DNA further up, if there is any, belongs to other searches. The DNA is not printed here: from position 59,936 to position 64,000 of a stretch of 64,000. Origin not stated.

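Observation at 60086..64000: Giant DUF4011/Upf1-like SF1 helicase running off the window end; candidate defense gene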

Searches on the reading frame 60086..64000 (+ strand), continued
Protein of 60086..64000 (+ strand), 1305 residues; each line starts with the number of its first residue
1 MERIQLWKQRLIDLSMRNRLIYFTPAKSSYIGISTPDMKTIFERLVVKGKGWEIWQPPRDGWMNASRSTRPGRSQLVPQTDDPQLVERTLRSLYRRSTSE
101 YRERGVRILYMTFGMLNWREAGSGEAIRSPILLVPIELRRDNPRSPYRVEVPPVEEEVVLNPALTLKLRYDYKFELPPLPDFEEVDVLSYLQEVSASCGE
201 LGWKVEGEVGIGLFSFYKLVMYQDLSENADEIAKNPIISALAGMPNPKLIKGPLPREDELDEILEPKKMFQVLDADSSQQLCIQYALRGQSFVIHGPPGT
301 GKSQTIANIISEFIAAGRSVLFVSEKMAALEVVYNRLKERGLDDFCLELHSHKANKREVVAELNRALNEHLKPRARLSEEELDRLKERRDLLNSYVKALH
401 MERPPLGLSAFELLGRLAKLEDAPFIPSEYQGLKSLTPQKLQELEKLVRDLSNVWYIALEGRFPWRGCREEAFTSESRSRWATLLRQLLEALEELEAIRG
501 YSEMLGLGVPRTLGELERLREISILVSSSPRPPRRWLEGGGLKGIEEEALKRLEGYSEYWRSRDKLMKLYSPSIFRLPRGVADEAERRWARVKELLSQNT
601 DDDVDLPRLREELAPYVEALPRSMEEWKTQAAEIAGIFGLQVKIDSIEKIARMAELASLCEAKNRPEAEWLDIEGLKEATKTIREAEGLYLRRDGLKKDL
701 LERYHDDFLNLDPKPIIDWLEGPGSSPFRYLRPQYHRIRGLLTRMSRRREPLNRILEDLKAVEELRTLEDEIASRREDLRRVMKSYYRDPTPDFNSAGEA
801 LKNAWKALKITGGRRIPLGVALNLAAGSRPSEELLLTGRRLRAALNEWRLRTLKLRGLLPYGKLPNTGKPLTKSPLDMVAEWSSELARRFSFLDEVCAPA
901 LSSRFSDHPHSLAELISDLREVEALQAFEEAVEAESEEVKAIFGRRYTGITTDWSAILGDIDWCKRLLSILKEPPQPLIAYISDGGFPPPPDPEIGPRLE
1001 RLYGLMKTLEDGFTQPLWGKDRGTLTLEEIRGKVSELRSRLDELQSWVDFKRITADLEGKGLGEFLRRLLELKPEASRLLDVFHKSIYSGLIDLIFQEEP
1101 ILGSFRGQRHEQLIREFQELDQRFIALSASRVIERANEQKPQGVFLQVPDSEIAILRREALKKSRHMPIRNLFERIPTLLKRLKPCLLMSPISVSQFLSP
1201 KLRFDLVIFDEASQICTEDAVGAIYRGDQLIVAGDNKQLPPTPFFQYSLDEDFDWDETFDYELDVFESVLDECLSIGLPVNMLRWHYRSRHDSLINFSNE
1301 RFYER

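Call 52: get_annotated_region(hit=H1, flank=8000)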
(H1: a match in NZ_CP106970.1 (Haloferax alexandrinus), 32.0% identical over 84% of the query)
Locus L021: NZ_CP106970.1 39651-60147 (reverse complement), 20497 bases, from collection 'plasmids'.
description: Haloferax alexandrinus strain BNX82 plasmid pBNX82-4, complete sequence
organism: Haloferax alexandrinus (NCBI taxid 114529)
taxonomy: Archaea; Euryarchaeota; Halobacteria; Halobacteriales; Haloferacaceae; Haloferax; Haloferax alexandrinus
host: -; source: -; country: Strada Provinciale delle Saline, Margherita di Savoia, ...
typing (MOB-suite, as given by PLSDB): non-mobilizable; mating-pair formation MPF_T
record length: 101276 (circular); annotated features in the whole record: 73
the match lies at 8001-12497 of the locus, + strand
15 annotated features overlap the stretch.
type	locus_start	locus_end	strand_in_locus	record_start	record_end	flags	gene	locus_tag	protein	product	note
CDS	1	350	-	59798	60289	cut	-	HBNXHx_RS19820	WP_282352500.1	hypothetical protein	-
CDS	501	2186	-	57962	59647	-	-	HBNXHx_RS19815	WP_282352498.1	hypothetical protein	-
CDS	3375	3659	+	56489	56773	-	-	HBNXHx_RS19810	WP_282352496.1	PadR family transcriptional regulator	-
CDS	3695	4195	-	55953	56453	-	-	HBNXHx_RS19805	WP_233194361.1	hypothetical protein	-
CDS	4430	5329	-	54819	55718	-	-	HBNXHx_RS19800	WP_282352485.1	DNA-binding protein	-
CDS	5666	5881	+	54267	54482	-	-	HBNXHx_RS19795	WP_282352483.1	hypothetical protein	-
CDS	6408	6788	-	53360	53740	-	-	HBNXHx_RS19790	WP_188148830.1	hypothetical protein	-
CDS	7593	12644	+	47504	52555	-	-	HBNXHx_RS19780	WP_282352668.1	DUF4011 domain-containing protein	-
CDS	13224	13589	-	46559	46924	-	-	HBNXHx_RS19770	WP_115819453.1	MarR family transcriptional regulator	GO:0006355 - regulation of DNA-templated transcription [Evidence IEA]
CDS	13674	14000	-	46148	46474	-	-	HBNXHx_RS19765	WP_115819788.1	hypothetical protein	-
CDS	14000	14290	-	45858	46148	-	-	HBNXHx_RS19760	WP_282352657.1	hypothetical protein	-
CDS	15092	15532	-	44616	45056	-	-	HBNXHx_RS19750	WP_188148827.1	hypothetical protein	-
CDS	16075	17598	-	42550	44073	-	-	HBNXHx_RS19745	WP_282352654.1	primase-associated protein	-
CDS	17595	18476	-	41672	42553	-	-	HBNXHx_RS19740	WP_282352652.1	DNA primase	-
CDS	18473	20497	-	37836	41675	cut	-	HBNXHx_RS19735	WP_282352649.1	ATP-binding protein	-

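Call 53: find_encoding_contigs(protein=P0006, flank=10000, max_places=1)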
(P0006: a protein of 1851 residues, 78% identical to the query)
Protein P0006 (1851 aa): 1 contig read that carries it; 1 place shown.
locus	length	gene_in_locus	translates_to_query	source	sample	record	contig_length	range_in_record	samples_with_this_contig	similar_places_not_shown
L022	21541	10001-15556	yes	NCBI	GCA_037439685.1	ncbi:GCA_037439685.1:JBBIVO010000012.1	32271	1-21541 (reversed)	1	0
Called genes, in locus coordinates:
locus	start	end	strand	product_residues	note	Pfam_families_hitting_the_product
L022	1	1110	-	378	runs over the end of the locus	PF01571:GCV_T, PF08669:GCV_T_C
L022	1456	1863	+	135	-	-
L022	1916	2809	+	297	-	PF03446:NAD_binding_2, PF03807:F420_oxidored (weak), PF14833:NAD_binding_11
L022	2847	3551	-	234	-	PF06026:Rib_5-P_isom_A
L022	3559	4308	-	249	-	-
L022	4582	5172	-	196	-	-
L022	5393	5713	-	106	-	PF02515:CoA_transf_3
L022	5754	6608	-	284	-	-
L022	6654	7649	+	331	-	PF00586:AIRS, PF02769:AIRS_C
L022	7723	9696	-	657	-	PF03030:H_PPase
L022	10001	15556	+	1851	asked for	PF13195:DUF4011, PF13086:AAA_11 (weak), PF13245:AAA_19 (faint), PF13604:AAA_30 (faint), PF09848:SLFN-g3_helicase (faint), PF13086:AAA_11 (weak), PF13087:AAA_12, PF18741:MTES_1575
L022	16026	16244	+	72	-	-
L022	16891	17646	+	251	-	PF19420:DDAH_eukar, PF02274:ADI (faint)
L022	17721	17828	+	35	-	-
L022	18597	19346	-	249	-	PF02732:ERCC4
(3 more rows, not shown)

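Call 54: find_encoding_contigs(protein=P0027, flank=10000, max_places=1)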
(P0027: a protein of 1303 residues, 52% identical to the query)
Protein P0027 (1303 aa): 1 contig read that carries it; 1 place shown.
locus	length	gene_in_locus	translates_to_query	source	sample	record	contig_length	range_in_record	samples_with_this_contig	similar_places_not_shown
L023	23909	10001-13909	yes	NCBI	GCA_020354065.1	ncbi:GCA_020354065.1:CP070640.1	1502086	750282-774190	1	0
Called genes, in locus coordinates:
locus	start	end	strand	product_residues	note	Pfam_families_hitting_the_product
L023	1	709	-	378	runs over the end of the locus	-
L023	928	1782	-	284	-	PF00753:Lactamase_B, PF23023:Anti-Pycsar_Apyc1 (faint), PF12706:Lactamase_B_2 (weak)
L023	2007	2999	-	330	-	PF00583:Acetyltransf_1, PF13673:Acetyltransf_10 (weak), PF13508:Acetyltransf_7, PF08445:FR47 (weak)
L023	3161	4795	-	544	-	PF09847:12TM_1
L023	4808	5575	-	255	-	PF00005:ABC_tran, PF13304:AAA_21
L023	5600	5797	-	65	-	PF12844:HTH_19, PF13560:HTH_31 (weak), PF01381:HTH_3, PF13443:HTH_26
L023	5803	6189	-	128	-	PF09946:DUF2178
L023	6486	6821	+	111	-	PF09921:DUF2153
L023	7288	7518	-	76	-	-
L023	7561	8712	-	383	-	PF02515:CoA_transf_3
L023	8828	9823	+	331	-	PF00586:AIRS, PF02769:AIRS_C (weak)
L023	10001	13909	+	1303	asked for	PF13195:DUF4011, PF13086:AAA_11 (weak), PF13245:AAA_19 (faint)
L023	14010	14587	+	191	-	PF02146:SIR2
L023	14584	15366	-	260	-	PF01522:Polysacc_deac_1, PF22537:WbmS-like (weak), PF10096:DUF2334 (weak)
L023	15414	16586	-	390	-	PF01113:DapB_N (weak), PF03435:Sacchrp_dh_NADP, PF16653:Sacchrp_dh_C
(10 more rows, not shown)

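Call 55: find_encoding_contigs(protein=P0021, flank=10000, max_places=1)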
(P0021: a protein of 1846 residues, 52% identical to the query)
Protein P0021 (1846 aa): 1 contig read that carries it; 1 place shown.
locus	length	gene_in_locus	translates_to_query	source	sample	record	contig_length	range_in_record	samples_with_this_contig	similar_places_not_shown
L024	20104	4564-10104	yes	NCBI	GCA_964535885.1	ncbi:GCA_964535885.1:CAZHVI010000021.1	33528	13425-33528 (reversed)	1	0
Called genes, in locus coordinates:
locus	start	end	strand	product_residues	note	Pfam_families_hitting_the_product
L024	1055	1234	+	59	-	-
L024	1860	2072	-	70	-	-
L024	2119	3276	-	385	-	PF02515:CoA_transf_3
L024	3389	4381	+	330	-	PF00586:AIRS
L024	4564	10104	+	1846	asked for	PF13195:DUF4011, PF13086:AAA_11 (weak), PF13245:AAA_19 (faint), PF13604:AAA_30 (faint), PF13086:AAA_11 (weak), PF13087:AAA_12, PF18741:MTES_1575, PF11784:DUF3320 (weak)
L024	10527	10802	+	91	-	PF01918:Alba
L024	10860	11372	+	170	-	-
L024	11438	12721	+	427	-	PF01336:tRNA_anti-codon, PF00152:tRNA-synt_2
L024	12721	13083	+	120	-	PF01981:PTH2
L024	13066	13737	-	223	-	-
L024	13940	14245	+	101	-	PF01263:Aldose_epim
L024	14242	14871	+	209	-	PF01263:Aldose_epim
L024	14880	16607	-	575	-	PF00246:Peptidase_M14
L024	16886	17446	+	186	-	PF01558:POR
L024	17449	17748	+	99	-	PF12797:Fer4_2 (weak), PF00037:Fer4 (weak), PF12837:Fer4_6 (weak), PF13237:Fer4_10, PF14697:Fer4_21, PF12838:Fer4_7 (weak), PF13187:Fer4_9 (weak), PF00037:Fer4 (weak), +4 more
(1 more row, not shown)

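Call 64: predict_structure(alignment_id=A1)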
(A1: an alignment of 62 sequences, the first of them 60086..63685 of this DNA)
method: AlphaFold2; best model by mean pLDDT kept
length: 1200 residues; sequences in the alignment: 62
mean_pLDDT: 78.4   pTM: 0.40
mean pLDDT of the five models: 78.4, 76.7, 75.2, 74.3, 73.7
residues with pLDDT >= 90: 255; 70-90: 636; 50-70: 203; < 50: 106
segments of 3 or more residues with pLDDT < 50: 62-68, 244-251, 349-354, 369-377, 1131-1136, 1138-1167, 1175-1200
pLDDT, mean of each block of 10 residues (from residue 1): 68 72 83 91 88 80 50 86 85 85 74 92 85 90 81 73 86 86 87 88 90 78 67 57 48 56 50 57 58 53 62 57 61 74 57 49 50 48 61 74 80 85 85 84 90 88 85 87 92 86 86 87 87 81 86 87 89 88 89 81 75 90 93 92 91 93 91 91 90 89 86 85 78 80 82 79 89 88 86 90 91 86 89 92 92 86 89 93 92 89 86 90 89 85 86 88 88 86 83 86 89 82 85 90 90 88 88 87 91 82 61 58 54 48 37 41 46 48 42 36
secondary structure, 60 per line:
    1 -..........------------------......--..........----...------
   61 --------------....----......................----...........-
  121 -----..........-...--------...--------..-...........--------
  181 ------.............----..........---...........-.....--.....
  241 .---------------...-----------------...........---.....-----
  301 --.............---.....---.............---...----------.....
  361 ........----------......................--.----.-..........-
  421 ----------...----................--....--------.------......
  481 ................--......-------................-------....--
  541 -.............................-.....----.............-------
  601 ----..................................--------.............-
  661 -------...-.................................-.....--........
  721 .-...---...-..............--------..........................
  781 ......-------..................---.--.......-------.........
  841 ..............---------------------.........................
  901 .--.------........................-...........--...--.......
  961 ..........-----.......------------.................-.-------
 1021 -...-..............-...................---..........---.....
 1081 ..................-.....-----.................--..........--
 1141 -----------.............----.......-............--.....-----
elements in order (helices of 4 or more, strands of 3 or more residues): H2-11 E30-35 H38-47 E52-54 E75-78 H83-104 E109-119 E126-135 E137-139 E148-150 H162-172 H187-199 E204-213 H217-227 H229-233 H236-241 H277-287 E291-295 H303-315 E319-323 H327-339 H356-368 H379-400 H410-419 H438-453 H456-459 H475-496 H499-504 H513-527 H535-538 H542-569 H572-576 H581-593 H606-638 H647-659 H673-703 H706-710 H713-721 H733-745 H755-786 H794-811 H818-824 H832-854 H876-901 H912-934 H936-946 H954-970 H976-982 H995-1011 H1027-1039 H1041-1059 H1063-1072 H1076-1098 H1100-1104 H1110-1126 H1129-1138 H1152-1164 H1169-1175 H1177-1188 H1191-1195

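Call 67: fold_search(model_id=the predicted structure, library=pdb)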
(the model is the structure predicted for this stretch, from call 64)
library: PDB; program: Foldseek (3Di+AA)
matches with E <= 10: 176; with E <= 0.001: 2
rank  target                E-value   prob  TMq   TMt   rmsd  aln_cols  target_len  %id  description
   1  9gm7_A                4.0e-04  0.57  0.09  0.08  61.9      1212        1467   12  MukBEF in a nucleotide-bound state with open neck gate (monomer) (released 2025-03-26)
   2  9gm6_A                8.0e-04  0.44  0.07  0.07  47.1       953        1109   14  MukBEF in a nucleotide-bound state with open neck gate (heads core) (released 2025-03-26)
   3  9gm6_B                1.7e-03  0.33  0.07  0.07  44.1       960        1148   12  MukBEF in a nucleotide-bound state with open neck gate (heads core) (released 2025-03-26)
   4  9qe0_A                1.7e-03  0.23  0.06  0.05  58.0       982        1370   11  Neobacillus vireti Wadjet-II JetABC dimer (released 2025-06-25)
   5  9y6s_7C               2.0e-03  0.18  0.07  0.03  55.1      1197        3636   12  96-nm repeat of the Leishmania tarentolae doublet microtubule (released 2025-12-17)
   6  7nyx_A                2.8e-03  0.38  0.08  0.07  50.5      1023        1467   13  Cryo-EM structure of the MukBEF-MatP-DNA monomer (closed conformation) (released 2021-07-07)
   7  9y6s_6z               4.9e-03  0.25  0.07  0.04  52.7       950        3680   12  96-nm repeat of the Leishmania tarentolae doublet microtubule (released 2025-12-17)
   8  9qe0_B                8.0e-03  0.15  0.06  0.06  58.5       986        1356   12  Neobacillus vireti Wadjet-II JetABC dimer (released 2025-06-25)
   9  7k58_B                1.1e-02  0.10  0.05  0.02  59.0      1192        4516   12  Structure of outer-arm dyneins bound to microtubule with microtubule binding state 1(MTBS-1) (released 2021-09-29)
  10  6yvu_A                1.4e-02  0.07  0.04  0.04  65.5      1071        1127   12  Condensin complex from S.cerevisiae ATP-free apo non-engaged state (released 2020-07-15)
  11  6yvu_B                2.7e-02  0.08  0.06  0.06  73.8      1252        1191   11  Condensin complex from S.cerevisiae ATP-free apo non-engaged state (released 2020-07-15)
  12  7qcd_A                3.4e-02  0.15  0.07  0.07  84.8      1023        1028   11  CryoEM structure of the Smc5/6-holocomplex (composite structure) (released 2022-09-21)
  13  9e5c_6c               4.3e-02  0.11  0.06  0.03  58.5      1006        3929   12  Cryo-EM structure of 96 nm repeat of microtubule doublet from T. brucei flagellum (released 2025-03-12)
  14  9fqr_K2               5.3e-02  0.10  0.06  0.03  50.2       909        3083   14  96-nm repeat of axonemal doublet microtubules from bovine sperm (released 2025-03-26)
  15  9e5c_5i               5.8e-02  0.06  0.06  0.03  60.4      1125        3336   11  Cryo-EM structure of 96 nm repeat of microtubule doublet from T. brucei flagellum (released 2025-03-12)
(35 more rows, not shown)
